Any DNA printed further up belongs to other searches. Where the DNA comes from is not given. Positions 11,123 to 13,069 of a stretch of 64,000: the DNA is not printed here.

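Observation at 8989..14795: Candidate peptide-sensing / autoinducing circuit: sigma-54 activator, sigma-54-like promoter, 45-aa secreted peptide, Opp-family SBP, HK and CheY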

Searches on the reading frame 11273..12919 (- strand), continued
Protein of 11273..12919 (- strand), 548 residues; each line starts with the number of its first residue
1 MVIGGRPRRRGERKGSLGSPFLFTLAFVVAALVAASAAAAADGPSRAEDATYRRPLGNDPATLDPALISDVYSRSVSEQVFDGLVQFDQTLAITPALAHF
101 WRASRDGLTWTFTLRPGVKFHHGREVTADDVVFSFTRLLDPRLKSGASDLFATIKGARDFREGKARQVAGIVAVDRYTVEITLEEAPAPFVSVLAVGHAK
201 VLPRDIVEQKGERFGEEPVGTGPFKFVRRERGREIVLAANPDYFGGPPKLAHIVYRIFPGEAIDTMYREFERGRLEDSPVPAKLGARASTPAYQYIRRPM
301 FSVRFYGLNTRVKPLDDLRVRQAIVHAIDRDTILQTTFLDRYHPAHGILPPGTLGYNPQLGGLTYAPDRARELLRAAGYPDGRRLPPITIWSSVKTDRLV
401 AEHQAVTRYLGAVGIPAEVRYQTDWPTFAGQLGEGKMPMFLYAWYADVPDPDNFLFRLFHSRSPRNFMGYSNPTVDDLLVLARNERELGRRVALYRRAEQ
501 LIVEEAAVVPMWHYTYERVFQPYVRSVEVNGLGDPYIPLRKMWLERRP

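Call 24: search_solved_structures(query=window:11273-12919:-, max_evalue=1e-20, show_alignments=1)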
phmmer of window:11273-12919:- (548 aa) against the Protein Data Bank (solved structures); distinct sequences matched with E-value up to 1e-20: 46.
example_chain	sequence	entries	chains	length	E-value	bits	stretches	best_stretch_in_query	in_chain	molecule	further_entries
8upi_A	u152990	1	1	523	1.6e-65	225.2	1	57-456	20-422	Peptide ABC transporter substrate-binding protein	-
5u4o_A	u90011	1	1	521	1.2e-58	202.5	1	58-511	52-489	ABC transporter substrate-binding protein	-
3m8u_A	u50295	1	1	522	2e-56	195.2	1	49-513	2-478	Heme-binding protein A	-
5f1q_A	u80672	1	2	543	5.5e-55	190.5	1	60-533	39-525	Periplasmic dipeptide transport protein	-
4gl8_A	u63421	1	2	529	7e-55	190.1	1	45-505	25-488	Oligopeptide ABC transporter OppAIV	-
6ofq_A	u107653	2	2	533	3e-54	188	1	57-518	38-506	Heme-binding protein A / AI-2 binding protein A | Heme-binding protein A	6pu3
3tpa_A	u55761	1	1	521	1.4e-52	182.5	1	57-514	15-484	Heme-binding protein A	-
8z1y_F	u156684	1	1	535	1.5e-52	182.4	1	60-527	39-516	Dipeptide-binding protein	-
1dpp_A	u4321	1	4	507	2.2e-52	181.9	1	64-527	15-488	DIPEPTIDE BINDING PROTEIN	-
8z1z_F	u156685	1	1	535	8.6e-52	179.9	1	60-527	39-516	Dipeptide-binding protein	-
1dpe_A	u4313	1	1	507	1.5e-51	179.2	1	68-527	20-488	DIPEPTIDE-BINDING PROTEIN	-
9pv8_A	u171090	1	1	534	1.6e-50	175.8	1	45-520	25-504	Oligopeptide-binding protein OppA3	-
4qfk_H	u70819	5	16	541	1.8e-48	168.9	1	75-515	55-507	ABC transporter periplasmic peptide-binding protein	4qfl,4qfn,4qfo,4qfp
3tcf_A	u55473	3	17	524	5.4e-48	167.4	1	43-526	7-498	Periplasmic oligopeptide-binding protein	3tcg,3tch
9rd1_A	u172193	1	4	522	6e-48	167.2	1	43-526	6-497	Periplasmic oligopeptide-binding protein OppA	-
4faj_A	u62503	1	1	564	1.9e-32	116.1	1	49-545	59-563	PrgZ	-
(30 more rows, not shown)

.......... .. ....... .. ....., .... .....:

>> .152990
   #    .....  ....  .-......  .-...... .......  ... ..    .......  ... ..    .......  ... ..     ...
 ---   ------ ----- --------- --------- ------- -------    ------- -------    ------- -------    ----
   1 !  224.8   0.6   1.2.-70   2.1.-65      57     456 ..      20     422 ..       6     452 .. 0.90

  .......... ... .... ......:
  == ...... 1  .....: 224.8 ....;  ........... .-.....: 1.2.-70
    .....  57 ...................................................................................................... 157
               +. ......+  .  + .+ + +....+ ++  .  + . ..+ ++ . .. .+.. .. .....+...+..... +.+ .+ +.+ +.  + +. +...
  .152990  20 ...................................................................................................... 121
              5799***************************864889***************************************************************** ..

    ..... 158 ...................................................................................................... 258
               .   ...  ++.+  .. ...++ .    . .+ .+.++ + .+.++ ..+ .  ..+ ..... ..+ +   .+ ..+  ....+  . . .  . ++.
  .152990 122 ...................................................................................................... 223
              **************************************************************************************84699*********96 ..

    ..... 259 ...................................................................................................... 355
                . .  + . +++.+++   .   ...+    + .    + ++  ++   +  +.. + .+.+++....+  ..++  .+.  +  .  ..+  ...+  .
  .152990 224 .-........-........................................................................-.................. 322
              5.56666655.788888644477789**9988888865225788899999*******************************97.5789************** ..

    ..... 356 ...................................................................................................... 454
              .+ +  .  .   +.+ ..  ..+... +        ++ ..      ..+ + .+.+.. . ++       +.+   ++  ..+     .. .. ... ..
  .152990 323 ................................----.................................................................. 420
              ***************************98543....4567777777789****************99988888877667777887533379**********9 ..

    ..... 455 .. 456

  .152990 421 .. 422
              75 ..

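Call 25: find_encoding_contigs(protein=P0001, flank=8000, max_places=2)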
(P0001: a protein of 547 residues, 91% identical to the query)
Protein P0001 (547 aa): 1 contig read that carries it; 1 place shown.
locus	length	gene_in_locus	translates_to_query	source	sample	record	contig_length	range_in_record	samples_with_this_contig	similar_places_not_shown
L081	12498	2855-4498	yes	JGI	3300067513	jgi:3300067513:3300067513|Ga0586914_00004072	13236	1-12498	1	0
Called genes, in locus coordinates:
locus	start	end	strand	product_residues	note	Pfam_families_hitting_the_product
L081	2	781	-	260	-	?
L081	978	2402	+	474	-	PF00072:Response_reg, PF00158:Sigma54_activat, PF01078:Mg_chelatase (faint), PF14532:Sigma54_activ_2, PF07724:AAA_2 (weak), PF07728:AAA_5, PF25601:AAA_lid_14, PF02954:HTH_8, +1 more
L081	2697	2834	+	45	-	-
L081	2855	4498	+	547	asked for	PF00496:SBP_bac_5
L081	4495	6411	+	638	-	PF17203:sCache_3_2, PF26769:HAMP_PhoQ (faint), PF00672:HAMP, PF00989:PAS, PF08448:PAS_4, PF13426:PAS_9, PF00512:HisKA, PF02518:HATPase_c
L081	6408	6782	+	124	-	PF00072:Response_reg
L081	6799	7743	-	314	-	PF02653:BPD_transp_2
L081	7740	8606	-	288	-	PF02653:BPD_transp_2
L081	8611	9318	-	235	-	PF00005:ABC_tran, PF13304:AAA_21 (faint)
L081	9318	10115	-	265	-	PF02463:SMC_N (faint), PF00005:ABC_tran, PF13304:AAA_21 (faint), PF12399:BCA_ABC_TP_C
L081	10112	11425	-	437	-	PF13433:Peripla_BP_5, PF13458:Peripla_BP_6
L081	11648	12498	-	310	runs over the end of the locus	PF00701:DHDPS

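Call 26: find_encoding_contigs(protein=P0096, flank=8000, max_places=2)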
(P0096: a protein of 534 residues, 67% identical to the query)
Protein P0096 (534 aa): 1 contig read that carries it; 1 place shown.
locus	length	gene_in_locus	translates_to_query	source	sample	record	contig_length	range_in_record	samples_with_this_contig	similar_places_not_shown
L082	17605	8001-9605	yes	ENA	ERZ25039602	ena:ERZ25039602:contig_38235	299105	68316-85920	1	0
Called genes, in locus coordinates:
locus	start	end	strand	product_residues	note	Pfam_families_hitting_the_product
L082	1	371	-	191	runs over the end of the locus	PF05685:Uma2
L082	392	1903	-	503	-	PF00501:AMP-binding, PF13193:AMP-binding_C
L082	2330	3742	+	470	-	PF03007:WS_DGAT_cat, PF06974:WS_DGAT_C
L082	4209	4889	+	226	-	-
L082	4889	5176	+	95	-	-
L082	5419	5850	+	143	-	PF00072:Response_reg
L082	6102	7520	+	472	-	PF13191:AAA_16 (faint), PF00072:Response_reg, PF00158:Sigma54_activat, PF14532:Sigma54_activ_2, PF00004:AAA (weak), PF07728:AAA_5, PF25601:AAA_lid_14, PF02954:HTH_8, +1 more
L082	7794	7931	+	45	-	-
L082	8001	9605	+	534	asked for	PF00496:SBP_bac_5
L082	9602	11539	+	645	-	PF10144:SMP_2 (weak), PF17203:sCache_3_2, PF00672:HAMP, PF00989:PAS, PF08448:PAS_4, PF13426:PAS_9, PF02518:HATPase_c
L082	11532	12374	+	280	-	PF02518:HATPase_c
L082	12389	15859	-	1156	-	PF00211:Guanylate_cyc, PF13374:TPR_10 (faint), PF13191:AAA_16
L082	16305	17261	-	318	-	PF00158:Sigma54_activat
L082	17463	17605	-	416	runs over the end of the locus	PF13191:AAA_16 (weak), PF13173:AAA_14, PF00004:AAA (weak), PF13635:DUF4143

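Call 56: search_protein_families(library=pfam, proteins=[L004:10354-11934:+, L004:11946-12638:+], max_evalue=0.001)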
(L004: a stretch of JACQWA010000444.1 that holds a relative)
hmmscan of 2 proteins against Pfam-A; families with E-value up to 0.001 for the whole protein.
L004:10354-11934:+ (526 aa): 7 families
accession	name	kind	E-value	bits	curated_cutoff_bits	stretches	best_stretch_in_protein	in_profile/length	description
PF00072.30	Response_reg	-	5.9e-30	104.1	30.2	1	27-136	1-110/111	Response regulator receiver domain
PF02518.31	HATPase_c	-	1.3e-29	103.3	26.4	1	410-515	1-109/111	Histidine kinase-, DNA gyrase B-, and HSP90-like ATPase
PF08448.16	PAS_4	-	2.1e-11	44.4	23.1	1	178-287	1-109/110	PAS fold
PF00512.31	HisKA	-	1.8e-09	37.9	26.9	1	302-366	2-64/66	His Kinase A (phospho-acceptor) domain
PF13426.13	PAS_9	-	2.2e-07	31.5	27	1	183-285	2-103/103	PAS domain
PF00989.32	PAS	-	1.9e-06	28.3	22.6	1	173-283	2-113/113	PAS fold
PF13188.13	PAS_8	-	2.2e-05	24.6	21.8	1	172-222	1-51/65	PAS domain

L004:11946-12638:+ (230 aa): 2 families
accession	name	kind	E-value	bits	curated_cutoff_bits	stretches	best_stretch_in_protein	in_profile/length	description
PF00072.30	Response_reg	-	2.1e-32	112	30.2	1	5-113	2-110/111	Response regulator receiver domain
PF00512.31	HisKA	-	9e-07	29.3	26.9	1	137-184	4-51/66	His Kinase A (phospho-acceptor) domain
